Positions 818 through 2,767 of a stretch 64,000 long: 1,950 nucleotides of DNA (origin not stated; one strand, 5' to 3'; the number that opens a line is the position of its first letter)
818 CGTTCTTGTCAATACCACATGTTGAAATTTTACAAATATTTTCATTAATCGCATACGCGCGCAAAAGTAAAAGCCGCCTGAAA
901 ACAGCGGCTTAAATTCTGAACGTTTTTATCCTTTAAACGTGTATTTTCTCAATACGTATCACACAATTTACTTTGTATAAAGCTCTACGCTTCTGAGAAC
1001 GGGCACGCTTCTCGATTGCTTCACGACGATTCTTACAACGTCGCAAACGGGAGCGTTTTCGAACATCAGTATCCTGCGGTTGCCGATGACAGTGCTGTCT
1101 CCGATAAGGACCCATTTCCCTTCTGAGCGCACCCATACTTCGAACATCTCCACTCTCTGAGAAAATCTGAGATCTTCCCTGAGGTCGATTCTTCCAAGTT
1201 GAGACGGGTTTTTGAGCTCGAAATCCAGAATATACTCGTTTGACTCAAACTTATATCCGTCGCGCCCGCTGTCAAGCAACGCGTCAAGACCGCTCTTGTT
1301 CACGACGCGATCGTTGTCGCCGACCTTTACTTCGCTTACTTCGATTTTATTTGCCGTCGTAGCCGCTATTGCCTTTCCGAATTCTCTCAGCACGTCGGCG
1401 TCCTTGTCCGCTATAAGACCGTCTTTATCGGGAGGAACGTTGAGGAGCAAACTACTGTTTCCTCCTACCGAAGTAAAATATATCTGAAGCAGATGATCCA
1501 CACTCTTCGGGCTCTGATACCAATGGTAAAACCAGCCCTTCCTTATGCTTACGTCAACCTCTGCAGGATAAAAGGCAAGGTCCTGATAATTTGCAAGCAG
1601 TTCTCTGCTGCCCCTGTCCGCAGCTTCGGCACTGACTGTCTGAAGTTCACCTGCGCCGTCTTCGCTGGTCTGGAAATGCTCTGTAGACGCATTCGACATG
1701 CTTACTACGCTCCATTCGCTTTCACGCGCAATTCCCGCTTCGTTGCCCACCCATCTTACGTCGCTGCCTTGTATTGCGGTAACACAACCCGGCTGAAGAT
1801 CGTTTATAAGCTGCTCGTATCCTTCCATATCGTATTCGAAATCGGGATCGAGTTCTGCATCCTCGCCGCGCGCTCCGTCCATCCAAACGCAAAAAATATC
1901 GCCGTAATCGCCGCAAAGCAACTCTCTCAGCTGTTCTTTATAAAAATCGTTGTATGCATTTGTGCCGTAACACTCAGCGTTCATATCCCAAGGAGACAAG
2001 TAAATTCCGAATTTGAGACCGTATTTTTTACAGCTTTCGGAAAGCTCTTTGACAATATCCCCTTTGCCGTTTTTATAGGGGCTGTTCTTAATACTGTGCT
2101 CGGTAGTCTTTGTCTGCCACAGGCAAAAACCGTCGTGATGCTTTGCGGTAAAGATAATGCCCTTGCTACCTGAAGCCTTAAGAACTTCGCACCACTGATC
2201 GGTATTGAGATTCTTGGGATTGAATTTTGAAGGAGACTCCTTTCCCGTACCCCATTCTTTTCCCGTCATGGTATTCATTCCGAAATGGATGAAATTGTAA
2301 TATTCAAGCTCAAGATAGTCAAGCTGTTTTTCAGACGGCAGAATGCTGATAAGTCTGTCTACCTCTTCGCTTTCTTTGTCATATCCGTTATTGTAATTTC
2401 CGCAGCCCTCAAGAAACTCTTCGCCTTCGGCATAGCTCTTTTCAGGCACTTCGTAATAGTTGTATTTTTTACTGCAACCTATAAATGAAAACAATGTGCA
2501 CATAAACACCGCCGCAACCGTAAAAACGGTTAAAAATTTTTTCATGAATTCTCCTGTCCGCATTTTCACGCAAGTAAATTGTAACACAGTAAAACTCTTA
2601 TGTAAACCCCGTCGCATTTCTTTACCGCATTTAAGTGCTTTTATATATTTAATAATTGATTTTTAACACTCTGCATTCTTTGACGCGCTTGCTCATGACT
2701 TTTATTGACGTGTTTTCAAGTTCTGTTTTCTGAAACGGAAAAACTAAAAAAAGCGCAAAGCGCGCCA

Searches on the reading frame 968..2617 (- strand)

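Call 105: search_protein_families(library=pfam, proteins=[window:968-2617:-], max_evalue=0.00001)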
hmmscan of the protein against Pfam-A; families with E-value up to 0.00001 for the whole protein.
window:968-2617:- (549 aa): 1 family
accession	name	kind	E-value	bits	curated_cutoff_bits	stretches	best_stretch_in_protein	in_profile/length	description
PF01120.23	Alpha_L_fucos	-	3.1e-36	125.9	25.2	1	128-415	85-338/345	Alpha-L-fucosidase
